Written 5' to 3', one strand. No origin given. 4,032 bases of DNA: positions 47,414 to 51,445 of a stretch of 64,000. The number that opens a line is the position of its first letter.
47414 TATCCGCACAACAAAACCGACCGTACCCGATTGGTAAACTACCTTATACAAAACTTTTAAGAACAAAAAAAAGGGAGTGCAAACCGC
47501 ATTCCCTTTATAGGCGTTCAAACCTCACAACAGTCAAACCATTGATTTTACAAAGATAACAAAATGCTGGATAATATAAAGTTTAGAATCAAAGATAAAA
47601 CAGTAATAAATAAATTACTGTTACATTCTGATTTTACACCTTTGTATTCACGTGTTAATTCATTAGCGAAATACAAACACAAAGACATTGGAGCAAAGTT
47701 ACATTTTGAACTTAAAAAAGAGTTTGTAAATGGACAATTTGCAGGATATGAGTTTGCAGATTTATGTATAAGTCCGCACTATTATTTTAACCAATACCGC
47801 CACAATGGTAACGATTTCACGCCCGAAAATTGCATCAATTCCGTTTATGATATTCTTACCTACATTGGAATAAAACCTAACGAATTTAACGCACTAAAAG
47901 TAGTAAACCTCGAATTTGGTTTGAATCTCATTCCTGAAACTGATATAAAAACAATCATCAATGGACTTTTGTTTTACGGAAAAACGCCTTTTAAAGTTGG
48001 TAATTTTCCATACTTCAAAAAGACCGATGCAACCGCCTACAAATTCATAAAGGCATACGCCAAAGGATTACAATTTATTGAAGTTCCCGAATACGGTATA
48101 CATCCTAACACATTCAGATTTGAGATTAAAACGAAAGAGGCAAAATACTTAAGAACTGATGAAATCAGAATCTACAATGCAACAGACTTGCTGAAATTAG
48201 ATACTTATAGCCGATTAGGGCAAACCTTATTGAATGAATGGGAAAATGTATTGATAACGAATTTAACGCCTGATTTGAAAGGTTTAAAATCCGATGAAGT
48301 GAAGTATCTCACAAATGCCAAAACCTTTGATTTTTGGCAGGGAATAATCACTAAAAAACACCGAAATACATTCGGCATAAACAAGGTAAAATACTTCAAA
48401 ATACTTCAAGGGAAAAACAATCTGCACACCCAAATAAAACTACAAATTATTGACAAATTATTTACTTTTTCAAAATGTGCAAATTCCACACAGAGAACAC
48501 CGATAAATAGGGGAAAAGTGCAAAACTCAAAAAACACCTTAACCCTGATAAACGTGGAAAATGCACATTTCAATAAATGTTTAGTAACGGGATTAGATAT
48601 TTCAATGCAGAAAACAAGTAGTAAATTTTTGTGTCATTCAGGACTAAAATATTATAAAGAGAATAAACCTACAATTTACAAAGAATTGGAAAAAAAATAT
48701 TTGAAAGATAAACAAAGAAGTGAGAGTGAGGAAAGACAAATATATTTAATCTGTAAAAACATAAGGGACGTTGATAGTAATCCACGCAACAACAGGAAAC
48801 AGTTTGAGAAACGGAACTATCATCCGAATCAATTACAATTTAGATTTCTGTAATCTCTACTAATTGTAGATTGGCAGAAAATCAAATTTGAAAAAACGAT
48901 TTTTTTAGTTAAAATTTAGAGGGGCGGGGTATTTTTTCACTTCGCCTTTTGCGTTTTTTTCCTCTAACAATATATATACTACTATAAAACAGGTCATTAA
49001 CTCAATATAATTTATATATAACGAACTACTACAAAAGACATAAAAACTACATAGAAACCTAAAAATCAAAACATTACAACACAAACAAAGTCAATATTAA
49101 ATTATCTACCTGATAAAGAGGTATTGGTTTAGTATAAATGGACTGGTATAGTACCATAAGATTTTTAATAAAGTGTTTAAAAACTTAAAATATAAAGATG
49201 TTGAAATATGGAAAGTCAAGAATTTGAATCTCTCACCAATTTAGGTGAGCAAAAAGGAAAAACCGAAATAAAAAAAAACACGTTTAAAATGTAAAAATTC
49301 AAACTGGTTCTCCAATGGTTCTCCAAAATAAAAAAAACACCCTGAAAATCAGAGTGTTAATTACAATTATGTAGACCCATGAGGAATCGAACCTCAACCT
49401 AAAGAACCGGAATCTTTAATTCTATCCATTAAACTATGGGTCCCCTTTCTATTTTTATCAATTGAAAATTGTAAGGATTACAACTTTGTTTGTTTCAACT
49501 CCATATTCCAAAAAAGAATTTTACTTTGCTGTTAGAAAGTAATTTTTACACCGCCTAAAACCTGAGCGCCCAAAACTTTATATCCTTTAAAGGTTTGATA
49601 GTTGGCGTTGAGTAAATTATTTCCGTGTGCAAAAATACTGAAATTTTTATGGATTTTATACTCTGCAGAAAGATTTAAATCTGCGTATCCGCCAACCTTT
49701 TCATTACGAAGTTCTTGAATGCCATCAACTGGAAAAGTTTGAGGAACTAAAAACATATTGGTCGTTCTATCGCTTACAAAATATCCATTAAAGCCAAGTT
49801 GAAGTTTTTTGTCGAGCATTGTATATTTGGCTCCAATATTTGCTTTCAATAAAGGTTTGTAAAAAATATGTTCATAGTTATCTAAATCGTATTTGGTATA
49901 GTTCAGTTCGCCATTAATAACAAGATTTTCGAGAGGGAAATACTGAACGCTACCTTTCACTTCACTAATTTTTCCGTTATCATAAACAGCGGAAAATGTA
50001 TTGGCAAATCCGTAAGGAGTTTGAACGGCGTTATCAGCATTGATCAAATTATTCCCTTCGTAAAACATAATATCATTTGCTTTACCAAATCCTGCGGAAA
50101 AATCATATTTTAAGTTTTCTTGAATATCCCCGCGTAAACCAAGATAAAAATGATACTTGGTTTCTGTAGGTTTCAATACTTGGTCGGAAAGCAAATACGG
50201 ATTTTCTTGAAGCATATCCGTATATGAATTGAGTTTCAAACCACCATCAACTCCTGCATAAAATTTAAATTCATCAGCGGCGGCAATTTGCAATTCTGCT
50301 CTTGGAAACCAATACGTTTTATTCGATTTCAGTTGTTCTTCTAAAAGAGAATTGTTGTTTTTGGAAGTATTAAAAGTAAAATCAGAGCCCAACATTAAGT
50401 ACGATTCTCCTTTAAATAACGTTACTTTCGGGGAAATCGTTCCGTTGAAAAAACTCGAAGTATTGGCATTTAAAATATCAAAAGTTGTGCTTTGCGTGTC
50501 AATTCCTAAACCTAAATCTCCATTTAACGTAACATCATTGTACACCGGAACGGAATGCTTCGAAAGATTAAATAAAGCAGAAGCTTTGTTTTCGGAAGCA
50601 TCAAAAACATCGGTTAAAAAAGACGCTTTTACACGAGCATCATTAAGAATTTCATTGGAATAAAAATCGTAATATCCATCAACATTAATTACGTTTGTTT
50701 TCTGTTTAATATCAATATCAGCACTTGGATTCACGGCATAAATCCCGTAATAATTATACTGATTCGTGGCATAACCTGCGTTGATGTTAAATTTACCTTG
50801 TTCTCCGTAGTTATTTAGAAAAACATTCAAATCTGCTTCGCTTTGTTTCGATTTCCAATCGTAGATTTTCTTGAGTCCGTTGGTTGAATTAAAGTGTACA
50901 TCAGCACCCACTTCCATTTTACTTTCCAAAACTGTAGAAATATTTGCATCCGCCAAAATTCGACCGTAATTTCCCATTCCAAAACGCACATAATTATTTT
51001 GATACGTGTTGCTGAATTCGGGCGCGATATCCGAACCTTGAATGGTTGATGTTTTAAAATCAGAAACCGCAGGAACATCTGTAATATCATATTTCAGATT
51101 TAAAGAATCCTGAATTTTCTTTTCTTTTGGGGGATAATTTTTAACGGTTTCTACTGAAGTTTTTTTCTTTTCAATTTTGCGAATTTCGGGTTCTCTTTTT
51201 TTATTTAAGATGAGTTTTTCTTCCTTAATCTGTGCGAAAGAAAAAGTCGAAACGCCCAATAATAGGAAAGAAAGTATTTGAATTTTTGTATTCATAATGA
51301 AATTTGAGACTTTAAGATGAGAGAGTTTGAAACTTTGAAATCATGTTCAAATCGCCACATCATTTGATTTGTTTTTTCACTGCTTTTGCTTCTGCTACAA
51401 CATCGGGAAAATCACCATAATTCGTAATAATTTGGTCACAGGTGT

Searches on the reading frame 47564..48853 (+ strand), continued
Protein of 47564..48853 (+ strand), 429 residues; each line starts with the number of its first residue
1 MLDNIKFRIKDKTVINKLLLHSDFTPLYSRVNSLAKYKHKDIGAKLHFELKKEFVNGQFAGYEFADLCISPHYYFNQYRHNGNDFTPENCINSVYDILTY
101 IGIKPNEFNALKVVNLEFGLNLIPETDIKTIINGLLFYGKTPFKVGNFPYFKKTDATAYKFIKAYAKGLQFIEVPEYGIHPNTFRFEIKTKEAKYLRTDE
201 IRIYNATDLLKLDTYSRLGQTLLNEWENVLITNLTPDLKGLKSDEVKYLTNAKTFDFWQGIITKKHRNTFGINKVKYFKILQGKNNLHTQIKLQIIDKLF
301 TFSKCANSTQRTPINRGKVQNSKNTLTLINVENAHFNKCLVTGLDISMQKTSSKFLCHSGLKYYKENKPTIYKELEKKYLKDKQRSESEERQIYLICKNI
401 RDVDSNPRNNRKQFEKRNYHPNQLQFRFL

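Call 94: search_protein_families(library=pfam, proteins=[L051:5068-6276:-, L051:6344-7495:-, L051:8257-8571:+, L051:8821-9990:+, L051:10044-10376:+, L051:10381-11187:+, L051:11909-12496:-, L051:12852-13199:+, L051:13590-14096:+, L051:7160-7576:+], max_evalue=0.01)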
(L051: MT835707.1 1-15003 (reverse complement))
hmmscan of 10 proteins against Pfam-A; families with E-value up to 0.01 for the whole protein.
L051:5068-6276:- (402 aa): 3 families
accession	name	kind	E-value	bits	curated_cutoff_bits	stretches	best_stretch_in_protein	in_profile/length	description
PF00589.27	Phage_integrase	-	3.3e-15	56.7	27.1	1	218-377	3-169/172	Phage integrase family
PF17293.8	Arm-DNA-bind_5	-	5e-10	40.2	22.6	1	9-90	2-87/87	Arm DNA-binding domain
PF13102.12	Phage_int_SAM_5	-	6.9e-08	33.2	22.3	1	121-203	16-94/98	Phage integrase SAM-like domain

L051:6344-7495:- (383 aa): 3 families
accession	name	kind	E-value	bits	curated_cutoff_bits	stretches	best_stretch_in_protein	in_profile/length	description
PF00589.27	Phage_integrase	-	1.3e-15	58.1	27.1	1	220-362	21-170/172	Phage integrase family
PF13102.12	Phage_int_SAM_5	-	3.1e-11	43.9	22.3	1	83-186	1-95/98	Phage integrase SAM-like domain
PF17293.8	Arm-DNA-bind_5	-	1.6e-07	32.2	22.6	1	2-64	19-81/87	Arm DNA-binding domain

L051:8257-8571:+ (105 aa): 2 families
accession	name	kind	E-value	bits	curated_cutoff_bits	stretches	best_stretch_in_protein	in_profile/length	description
PF12728.13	HTH_17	-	6.2e-12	46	27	1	27-74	5-51/51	Helix-turn-helix domain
PF05930.18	Phage_AlpA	-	6.4e-06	26.4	21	1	24-70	4-51/51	Prophage CP4-57 regulatory protein (AlpA)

L051:8821-9990:+ (390 aa): 0 families

L051:10044-10376:+ (111 aa): 0 families

L051:10381-11187:+ (269 aa): 2 families
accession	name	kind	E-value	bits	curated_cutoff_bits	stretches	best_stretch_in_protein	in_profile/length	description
PF02498.22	Bro-N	-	1e-24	87.4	25.6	1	14-108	1-96/96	BRO family, N-terminal domain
PF03374.19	ANT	-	1.3e-22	80.6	25.3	1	158-261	2-106/108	Phage antirepressor protein KilAC domain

L051:11909-12496:- (195 aa): 2 families
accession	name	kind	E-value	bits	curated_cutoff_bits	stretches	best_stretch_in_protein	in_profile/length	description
PF10543.14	ORF6N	-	1.9e-33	115.1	27.8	1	8-95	1-86/86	ORF6N domain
PF16740.10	SKA2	-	0.00028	21.1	30.1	1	127-175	47-95/110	Spindle and kinetochore-associated protein 2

L051:12852-13199:+ (116 aa): 0 families

L051:13590-14096:+ (169 aa): 0 families

L051:7160-7576:+ (139 aa): 0 families

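Call 107: search_protein_families(library=phrogs, proteins=[L040:4763-5359:+, L040:5878-6372:-, L040:6388-7122:-, L040:7861-9861:+, L040:9883-10773:+, L040:10777-11514:+, L040:11520-12089:+, L040:12067-12519:+, L040:12696-14375:+], max_evalue=0.001)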
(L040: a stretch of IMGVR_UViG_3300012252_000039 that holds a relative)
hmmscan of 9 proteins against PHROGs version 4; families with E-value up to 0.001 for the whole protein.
L040:4763-5359:+ (199 aa): 0 families

L040:5878-6372:- (164 aa): 0 families

L040:6388-7122:- (244 aa): 1 family
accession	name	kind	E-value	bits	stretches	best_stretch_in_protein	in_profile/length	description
phrog_9425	-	transcription regulation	0.00085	20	0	23-64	25-66/72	transcriptional repressor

L040:7861-9861:+ (667 aa): 8 families
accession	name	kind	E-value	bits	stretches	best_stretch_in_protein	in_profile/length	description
phrog_77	-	DNA, RNA and nucleotide metabolism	4.5e-79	268.1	1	1-660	293-932/967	SbcC-like subunit of palindrome specific endonuclease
phrog_10445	-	unknown function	7.9e-74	249.5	1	4-290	3-280/296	-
phrog_21084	-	other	2.7e-69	234.9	1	263-666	5-393/396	recombinase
phrog_20188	-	DNA, RNA and nucleotide metabolism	1e-55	190.1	1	386-666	2-276/279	endonuclease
phrog_1499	-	unknown function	1.6e-25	91.3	2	3-340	2-308/427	-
phrog_25363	-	unknown function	1.5e-18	67.8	1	4-72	5-75/77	-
phrog_4747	-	unknown function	1.2e-08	35.5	1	5-317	2-294/610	-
phrog_21388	-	DNA, RNA and nucleotide metabolism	0.00097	20.2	1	25-98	33-101/126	exonuclease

L040:9883-10773:+ (297 aa): 3 families
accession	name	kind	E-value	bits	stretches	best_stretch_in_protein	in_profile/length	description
phrog_148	-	DNA, RNA and nucleotide metabolism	8.2e-63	214.3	1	1-274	6-258/387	RecT-like ssDNA annealing protein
phrog_18803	-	unknown function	9.4e-22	78.7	1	181-281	1-100/126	-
phrog_2780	-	DNA, RNA and nucleotide metabolism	2.7e-07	31.3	1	84-220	68-196/369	RecT-like ssDNA annealing protein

L040:10777-11514:+ (246 aa): 2 families
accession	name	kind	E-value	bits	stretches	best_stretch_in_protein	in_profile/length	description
phrog_392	-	other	7e-76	256.9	1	1-244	4-258/348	metal-dependent hydrolase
phrog_14429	-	other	2.8e-11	44.2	1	2-67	28-94/266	hydrolase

L040:11520-12089:+ (190 aa): 1 family
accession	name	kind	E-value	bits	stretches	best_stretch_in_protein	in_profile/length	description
phrog_9513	-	unknown function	0.00034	21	0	34-152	40-163/214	-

L040:12067-12519:+ (151 aa): 0 families

L040:12696-14375:+ (560 aa): 13 families
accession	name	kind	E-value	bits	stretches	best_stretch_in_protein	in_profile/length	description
phrog_18726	-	unknown function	3e-42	146.1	1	3-266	2-292/572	-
phrog_4715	-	DNA, RNA and nucleotide metabolism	5e-37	128.6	1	2-186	145-344/630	ParB-like partition protein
phrog_3264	-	DNA, RNA and nucleotide metabolism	4.4e-33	116.3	1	1-159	46-194/337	ParB-like partition protein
phrog_6218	-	DNA, RNA and nucleotide metabolism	2.6e-25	90.5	1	6-155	7-150/506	ParB-like partition protein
phrog_1033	-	DNA, RNA and nucleotide metabolism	2.8e-15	57.9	1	17-177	47-206/334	ParB-like partition protein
phrog_7783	-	unknown function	5.9e-13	49.4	1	14-191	12-190/634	-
phrog_620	-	DNA, RNA and nucleotide metabolism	3.7e-09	38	1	3-100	8-95/217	ParB-like partition protein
phrog_8071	-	DNA, RNA and nucleotide metabolism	3.9e-09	37.2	1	3-120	6-112/389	ParB-like partition protein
phrog_15982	-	unknown function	8.5e-08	32.6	0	147-206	188-247/453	-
phrog_12047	-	DNA, RNA and nucleotide metabolism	2.3e-07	31.7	1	8-185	4-162/301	ParB-like partition nuclease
phrog_940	-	DNA, RNA and nucleotide metabolism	5.5e-07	30.1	1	2-131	4-122/388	nuclease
phrog_3951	-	unknown function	6.3e-07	30.2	1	21-138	37-150/301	-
phrog_4272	-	unknown function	4e-06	26.5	1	81-153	485-556/764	-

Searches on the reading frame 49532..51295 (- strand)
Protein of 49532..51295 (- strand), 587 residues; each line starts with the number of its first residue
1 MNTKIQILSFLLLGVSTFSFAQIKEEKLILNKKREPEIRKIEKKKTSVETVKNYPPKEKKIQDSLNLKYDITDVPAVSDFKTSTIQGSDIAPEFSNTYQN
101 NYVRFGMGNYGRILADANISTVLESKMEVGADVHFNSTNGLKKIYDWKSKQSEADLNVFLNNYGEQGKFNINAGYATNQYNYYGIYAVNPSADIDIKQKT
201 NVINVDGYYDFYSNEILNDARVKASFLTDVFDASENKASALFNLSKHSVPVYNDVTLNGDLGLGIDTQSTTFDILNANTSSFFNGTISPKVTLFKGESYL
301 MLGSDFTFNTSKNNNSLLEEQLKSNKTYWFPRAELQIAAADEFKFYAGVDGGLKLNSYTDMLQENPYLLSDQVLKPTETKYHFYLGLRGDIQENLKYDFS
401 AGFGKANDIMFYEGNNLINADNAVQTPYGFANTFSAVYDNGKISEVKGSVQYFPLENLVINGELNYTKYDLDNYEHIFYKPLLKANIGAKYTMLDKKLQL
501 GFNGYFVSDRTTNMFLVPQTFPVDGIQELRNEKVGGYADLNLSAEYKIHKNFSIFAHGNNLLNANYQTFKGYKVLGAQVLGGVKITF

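Call 28: find_encoding_contigs(protein=window:49532-51295:-, flank=10000, max_places=8)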
Protein window:49532-51295:- (587 aa): 11 contigs read that carry it; 8 places shown.
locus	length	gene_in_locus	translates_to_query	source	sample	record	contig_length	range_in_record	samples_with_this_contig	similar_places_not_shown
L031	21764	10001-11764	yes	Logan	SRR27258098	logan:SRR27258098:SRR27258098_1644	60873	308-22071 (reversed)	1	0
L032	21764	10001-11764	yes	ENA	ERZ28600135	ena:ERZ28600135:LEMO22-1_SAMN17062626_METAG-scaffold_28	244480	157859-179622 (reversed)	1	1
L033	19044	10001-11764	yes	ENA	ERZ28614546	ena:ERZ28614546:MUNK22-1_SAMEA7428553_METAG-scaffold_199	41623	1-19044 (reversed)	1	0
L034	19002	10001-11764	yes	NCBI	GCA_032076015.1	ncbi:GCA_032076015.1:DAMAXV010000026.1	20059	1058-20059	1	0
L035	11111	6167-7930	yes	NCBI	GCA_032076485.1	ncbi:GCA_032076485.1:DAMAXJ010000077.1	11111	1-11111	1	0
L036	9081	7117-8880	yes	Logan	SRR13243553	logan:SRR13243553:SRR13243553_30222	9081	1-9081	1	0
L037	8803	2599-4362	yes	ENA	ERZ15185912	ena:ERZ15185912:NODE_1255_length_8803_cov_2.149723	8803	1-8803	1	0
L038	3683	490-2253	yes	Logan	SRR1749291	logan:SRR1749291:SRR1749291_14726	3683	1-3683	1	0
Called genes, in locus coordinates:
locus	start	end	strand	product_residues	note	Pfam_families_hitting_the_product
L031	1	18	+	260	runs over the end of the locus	-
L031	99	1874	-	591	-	PF00501:AMP-binding, PF23562:AMP-binding_C_3 (faint)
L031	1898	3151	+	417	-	PF02771:Acyl-CoA_dh_N, PF02770:Acyl-CoA_dh_M, PF00441:Acyl-CoA_dh_1, PF08028:Acyl-CoA_dh_2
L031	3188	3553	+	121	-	-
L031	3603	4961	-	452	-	PF04055:Radical_SAM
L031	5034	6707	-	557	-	PF00324:AA_permease, PF13520:AA_permease_2, PF13906:AA_permease_C (weak)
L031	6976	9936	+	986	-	PF07719:TPR_2 (faint), PF09976:TPR_21 (weak), PF12895:ANAPC3 (faint), PF13424:TPR_12, PF13432:TPR_16, PF13424:TPR_12 (weak), PF13432:TPR_16, PF13512:TPR_18 (weak), +15 more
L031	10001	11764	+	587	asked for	-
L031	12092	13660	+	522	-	PF04389:Peptidase_M28, PF01546:Peptidase_M20 (weak)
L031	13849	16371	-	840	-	-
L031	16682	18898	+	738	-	PF07715:Plug, PF00593:TonB_dep_Rec_b-barrel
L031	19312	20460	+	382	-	PF07396:Porin_O_P (weak)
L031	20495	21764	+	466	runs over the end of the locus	PF00939:Na_sulph_symp, PF03600:CitMHS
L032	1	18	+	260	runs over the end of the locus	-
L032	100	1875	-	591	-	PF00501:AMP-binding, PF23562:AMP-binding_C_3 (faint)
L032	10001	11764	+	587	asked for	-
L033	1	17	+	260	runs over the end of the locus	-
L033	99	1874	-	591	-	PF00501:AMP-binding, PF23562:AMP-binding_C_3 (faint)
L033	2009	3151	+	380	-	PF02771:Acyl-CoA_dh_N, PF02770:Acyl-CoA_dh_M, PF00441:Acyl-CoA_dh_1, PF22924:ACOX_C_alpha1 (faint), PF08028:Acyl-CoA_dh_2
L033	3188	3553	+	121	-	-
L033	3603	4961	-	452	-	PF04055:Radical_SAM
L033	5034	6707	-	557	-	PF00324:AA_permease, PF13520:AA_permease_2, PF13906:AA_permease_C (weak)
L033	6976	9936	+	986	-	PF07719:TPR_2 (faint), PF09976:TPR_21 (weak), PF12895:ANAPC3 (faint), PF13525:YfiO (faint), PF13424:TPR_12, PF13432:TPR_16, PF13424:TPR_12 (weak), PF13432:TPR_16, +13 more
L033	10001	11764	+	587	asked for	-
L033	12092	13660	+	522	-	PF04389:Peptidase_M28, PF01546:Peptidase_M20 (weak)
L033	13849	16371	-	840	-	-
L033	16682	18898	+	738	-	PF07715:Plug, PF00593:TonB_dep_Rec_b-barrel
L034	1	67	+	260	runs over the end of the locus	-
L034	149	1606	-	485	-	PF00501:AMP-binding, PF23562:AMP-binding_C_3 (faint)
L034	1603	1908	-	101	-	-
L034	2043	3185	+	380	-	PF02771:Acyl-CoA_dh_N, PF02770:Acyl-CoA_dh_M, PF00441:Acyl-CoA_dh_1, PF22924:ACOX_C_alpha1 (faint), PF08028:Acyl-CoA_dh_2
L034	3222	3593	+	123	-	-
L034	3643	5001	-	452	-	PF04055:Radical_SAM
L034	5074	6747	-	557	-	PF00324:AA_permease, PF13520:AA_permease_2, PF13906:AA_permease_C (weak)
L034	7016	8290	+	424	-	PF07719:TPR_2 (faint), PF12895:ANAPC3 (faint), PF14559:TPR_19 (faint), PF13181:TPR_8 (faint), PF13174:TPR_6 (faint), PF09976:TPR_21, PF13424:TPR_12, PF13432:TPR_16, +8 more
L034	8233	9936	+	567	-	PF00515:TPR_1 (faint), PF07719:TPR_2 (faint), PF09976:TPR_21 (faint), PF13174:TPR_6 (faint), PF13181:TPR_8 (faint), PF13424:TPR_12, PF13428:TPR_14 (faint), PF13432:TPR_16, +6 more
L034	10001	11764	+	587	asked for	-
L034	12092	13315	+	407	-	-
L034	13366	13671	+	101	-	PF04389:Peptidase_M28 (weak)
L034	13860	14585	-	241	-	-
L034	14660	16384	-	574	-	-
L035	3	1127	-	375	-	?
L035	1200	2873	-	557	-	PF00324:AA_permease, PF13520:AA_permease_2, PF13906:AA_permease_C (weak)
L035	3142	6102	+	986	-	PF07719:TPR_2 (faint), PF09976:TPR_21 (weak), PF12895:ANAPC3 (faint), PF14559:TPR_19 (faint), PF13424:TPR_12, PF13432:TPR_16, PF13424:TPR_12 (weak), PF13432:TPR_16, +14 more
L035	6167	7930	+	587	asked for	-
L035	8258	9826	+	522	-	PF04389:Peptidase_M28, PF01546:Peptidase_M20 (weak)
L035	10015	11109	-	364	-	?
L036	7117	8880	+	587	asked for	-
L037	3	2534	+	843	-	?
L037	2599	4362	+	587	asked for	-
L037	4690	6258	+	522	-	PF04389:Peptidase_M28, PF01546:Peptidase_M20 (weak)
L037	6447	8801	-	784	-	?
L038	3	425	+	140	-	?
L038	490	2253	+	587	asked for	-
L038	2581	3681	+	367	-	?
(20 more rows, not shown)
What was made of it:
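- Presence or absence varies between genomes that share an identical flank protein (call 28).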

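Call 95: list_cluster_members(proteins=[window:49532-51292:-, window:43316-44656:+, window:44684-44950:+, window:45025-45315:+, window:45320-45679:+, window:46779-47051:+])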
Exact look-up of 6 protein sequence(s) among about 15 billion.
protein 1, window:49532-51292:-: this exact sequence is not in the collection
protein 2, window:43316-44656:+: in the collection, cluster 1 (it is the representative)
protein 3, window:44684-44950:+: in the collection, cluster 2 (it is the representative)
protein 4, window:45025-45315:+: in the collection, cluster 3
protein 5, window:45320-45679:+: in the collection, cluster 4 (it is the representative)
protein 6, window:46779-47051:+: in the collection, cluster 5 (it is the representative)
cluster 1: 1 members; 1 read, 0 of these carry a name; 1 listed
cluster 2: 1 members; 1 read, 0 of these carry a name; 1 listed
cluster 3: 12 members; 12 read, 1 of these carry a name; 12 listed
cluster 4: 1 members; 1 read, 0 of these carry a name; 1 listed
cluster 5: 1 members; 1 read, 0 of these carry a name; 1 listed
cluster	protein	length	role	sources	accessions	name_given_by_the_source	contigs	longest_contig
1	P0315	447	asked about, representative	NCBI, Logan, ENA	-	-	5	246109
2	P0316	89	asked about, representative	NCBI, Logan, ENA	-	-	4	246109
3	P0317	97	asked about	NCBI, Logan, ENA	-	-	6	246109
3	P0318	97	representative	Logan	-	-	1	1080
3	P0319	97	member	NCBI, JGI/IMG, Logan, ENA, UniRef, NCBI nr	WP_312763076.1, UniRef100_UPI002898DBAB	type II toxin-antitoxin system HigB family toxin [Epilithonimonas sp.] | type II toxin-antitoxin system HigB family toxin n=1 Tax=Epilithonimonas sp. ...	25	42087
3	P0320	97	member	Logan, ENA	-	-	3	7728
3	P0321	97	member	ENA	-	-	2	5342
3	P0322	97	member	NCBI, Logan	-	-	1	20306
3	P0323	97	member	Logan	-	-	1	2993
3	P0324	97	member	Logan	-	-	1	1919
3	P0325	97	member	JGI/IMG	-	-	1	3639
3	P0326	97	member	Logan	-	-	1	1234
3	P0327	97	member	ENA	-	-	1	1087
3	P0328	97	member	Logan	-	-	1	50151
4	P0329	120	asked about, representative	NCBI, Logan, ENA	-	-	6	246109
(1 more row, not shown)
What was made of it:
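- On HigBA type II toxin-antitoxin: The NCBI name for a cluster member is 'HigB family toxin' (call 95).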
